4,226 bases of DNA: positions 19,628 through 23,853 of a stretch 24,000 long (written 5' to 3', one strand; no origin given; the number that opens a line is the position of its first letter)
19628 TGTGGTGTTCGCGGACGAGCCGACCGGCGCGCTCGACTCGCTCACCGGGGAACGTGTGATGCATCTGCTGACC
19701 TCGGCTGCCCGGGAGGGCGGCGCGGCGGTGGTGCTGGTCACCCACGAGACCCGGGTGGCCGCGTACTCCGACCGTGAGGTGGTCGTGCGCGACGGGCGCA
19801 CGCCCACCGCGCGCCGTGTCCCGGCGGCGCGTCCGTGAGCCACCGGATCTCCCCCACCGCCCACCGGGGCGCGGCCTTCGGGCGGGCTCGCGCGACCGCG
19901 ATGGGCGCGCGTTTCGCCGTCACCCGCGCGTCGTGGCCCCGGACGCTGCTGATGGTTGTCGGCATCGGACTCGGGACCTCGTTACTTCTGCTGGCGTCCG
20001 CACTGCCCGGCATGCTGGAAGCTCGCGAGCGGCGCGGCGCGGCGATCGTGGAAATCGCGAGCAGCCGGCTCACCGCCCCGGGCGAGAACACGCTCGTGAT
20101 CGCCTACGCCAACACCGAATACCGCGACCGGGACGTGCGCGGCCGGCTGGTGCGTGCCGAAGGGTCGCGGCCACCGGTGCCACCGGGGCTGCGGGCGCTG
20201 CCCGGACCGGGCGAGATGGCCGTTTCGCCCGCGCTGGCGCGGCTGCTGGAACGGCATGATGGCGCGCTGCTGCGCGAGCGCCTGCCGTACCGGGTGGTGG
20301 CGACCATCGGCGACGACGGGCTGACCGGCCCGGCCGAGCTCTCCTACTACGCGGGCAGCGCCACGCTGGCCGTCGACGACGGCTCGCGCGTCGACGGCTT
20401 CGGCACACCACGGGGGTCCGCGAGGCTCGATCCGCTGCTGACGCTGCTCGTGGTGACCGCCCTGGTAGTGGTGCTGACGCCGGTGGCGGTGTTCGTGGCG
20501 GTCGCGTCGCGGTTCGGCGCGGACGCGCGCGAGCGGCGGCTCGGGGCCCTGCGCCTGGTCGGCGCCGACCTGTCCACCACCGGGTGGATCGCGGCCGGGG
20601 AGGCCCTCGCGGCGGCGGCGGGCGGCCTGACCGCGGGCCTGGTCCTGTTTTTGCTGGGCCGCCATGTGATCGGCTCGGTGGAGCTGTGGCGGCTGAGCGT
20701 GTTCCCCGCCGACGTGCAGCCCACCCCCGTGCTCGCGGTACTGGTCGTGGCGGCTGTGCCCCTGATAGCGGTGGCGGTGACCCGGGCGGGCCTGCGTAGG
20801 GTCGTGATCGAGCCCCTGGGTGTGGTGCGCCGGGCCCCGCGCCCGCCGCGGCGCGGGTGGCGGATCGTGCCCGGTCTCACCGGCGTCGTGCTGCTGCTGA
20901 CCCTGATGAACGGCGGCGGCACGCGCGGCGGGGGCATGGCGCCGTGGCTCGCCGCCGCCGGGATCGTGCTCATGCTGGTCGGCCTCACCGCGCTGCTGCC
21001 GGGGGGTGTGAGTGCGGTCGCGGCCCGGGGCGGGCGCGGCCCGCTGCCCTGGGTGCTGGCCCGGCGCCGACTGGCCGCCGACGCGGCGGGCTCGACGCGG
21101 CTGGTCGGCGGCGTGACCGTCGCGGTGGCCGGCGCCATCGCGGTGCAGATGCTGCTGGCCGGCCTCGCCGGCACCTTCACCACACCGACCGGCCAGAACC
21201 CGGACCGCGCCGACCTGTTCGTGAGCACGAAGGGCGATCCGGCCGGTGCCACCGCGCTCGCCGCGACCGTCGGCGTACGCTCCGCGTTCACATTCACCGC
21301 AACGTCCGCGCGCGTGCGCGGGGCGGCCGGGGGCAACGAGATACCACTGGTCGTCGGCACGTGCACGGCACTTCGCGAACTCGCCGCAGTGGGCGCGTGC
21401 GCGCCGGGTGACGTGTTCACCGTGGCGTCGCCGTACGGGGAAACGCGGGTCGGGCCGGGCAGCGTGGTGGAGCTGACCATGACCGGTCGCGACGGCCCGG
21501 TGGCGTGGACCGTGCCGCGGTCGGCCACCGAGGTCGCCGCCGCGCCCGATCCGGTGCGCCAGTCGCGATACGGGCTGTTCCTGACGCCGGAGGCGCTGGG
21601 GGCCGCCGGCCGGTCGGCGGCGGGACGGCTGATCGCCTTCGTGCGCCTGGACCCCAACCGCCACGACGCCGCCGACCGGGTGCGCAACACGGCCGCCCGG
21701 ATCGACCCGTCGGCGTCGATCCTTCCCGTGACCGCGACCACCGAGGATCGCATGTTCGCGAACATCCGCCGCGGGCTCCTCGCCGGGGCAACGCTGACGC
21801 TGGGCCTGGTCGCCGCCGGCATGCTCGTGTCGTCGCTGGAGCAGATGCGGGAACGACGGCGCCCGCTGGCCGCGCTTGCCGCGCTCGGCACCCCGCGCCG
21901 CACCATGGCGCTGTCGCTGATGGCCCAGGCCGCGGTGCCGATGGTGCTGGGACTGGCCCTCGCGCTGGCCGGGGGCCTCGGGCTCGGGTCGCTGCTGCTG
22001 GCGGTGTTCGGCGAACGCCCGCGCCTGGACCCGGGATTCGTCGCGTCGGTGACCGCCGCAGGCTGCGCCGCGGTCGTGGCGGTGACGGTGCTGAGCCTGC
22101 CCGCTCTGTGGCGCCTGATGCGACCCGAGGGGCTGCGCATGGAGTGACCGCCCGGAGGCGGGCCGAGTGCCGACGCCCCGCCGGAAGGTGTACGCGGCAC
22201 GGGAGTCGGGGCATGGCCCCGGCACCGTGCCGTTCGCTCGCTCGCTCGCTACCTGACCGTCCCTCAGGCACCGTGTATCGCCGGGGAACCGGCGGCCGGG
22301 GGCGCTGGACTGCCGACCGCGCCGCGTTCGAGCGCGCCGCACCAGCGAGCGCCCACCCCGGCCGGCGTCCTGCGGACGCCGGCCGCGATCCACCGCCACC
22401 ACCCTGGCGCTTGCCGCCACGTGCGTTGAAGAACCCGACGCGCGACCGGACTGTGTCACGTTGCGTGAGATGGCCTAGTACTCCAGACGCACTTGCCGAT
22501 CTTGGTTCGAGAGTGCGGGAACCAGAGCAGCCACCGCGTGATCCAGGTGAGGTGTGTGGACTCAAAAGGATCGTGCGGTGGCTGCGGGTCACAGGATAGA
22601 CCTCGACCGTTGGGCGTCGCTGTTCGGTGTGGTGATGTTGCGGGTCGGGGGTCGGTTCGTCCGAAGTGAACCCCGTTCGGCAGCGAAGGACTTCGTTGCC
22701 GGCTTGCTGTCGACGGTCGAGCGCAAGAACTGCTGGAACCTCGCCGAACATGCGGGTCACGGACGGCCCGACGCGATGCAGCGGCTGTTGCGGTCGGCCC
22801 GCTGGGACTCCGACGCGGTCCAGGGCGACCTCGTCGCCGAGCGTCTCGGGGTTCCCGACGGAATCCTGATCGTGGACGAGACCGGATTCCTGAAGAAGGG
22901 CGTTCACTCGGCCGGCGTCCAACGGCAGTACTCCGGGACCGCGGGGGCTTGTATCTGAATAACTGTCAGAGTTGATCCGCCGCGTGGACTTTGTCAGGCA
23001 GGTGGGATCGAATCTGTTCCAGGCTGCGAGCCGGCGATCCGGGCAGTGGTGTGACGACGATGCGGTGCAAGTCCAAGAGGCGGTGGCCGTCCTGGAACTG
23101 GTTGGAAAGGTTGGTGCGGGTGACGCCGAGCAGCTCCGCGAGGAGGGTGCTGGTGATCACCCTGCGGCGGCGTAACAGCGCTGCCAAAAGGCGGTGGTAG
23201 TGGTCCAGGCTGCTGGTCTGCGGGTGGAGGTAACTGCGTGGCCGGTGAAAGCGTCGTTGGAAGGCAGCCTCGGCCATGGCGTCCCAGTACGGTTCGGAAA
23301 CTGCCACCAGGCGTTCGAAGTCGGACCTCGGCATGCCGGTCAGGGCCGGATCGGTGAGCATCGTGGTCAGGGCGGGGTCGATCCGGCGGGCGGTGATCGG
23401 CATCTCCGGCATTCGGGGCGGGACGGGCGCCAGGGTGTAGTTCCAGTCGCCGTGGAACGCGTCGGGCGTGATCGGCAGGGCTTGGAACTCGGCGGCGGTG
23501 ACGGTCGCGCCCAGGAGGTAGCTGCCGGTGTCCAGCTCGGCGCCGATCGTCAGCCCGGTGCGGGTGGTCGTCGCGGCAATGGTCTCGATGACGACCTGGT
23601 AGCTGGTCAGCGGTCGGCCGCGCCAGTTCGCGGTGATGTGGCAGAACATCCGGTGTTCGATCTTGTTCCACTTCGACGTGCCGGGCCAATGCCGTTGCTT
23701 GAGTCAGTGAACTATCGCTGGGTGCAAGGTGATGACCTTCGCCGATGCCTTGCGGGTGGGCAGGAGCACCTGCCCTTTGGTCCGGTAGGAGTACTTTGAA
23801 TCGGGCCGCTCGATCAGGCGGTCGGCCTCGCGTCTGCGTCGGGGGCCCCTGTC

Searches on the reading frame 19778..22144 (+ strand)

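Call 61: search_protein_families(library=pfam, proteins=[window:19778-22144:+], max_evalue=0.001)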
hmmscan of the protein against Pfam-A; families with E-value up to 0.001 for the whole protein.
window:19778-22144:+ (789 aa): 1 family
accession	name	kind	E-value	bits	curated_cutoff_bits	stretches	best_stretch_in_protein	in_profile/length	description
PF02687.27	FtsX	-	2.7e-18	66.6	25.5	2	671-782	4-117/120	FtsX-like permease C-terminal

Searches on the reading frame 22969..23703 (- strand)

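Call 61: search_protein_families(library=pfam, proteins=[window:22969-23703:-], max_evalue=0.001)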
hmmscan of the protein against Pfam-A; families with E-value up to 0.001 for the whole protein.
window:22969-23703:- (245 aa): 1 family
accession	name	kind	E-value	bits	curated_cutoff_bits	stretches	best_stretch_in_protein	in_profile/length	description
PF07592.17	DDE_Tnp_ISAZ013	-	7e-33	114.4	26.9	1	7-93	222-308/308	Rhodopirellula transposase DDE domain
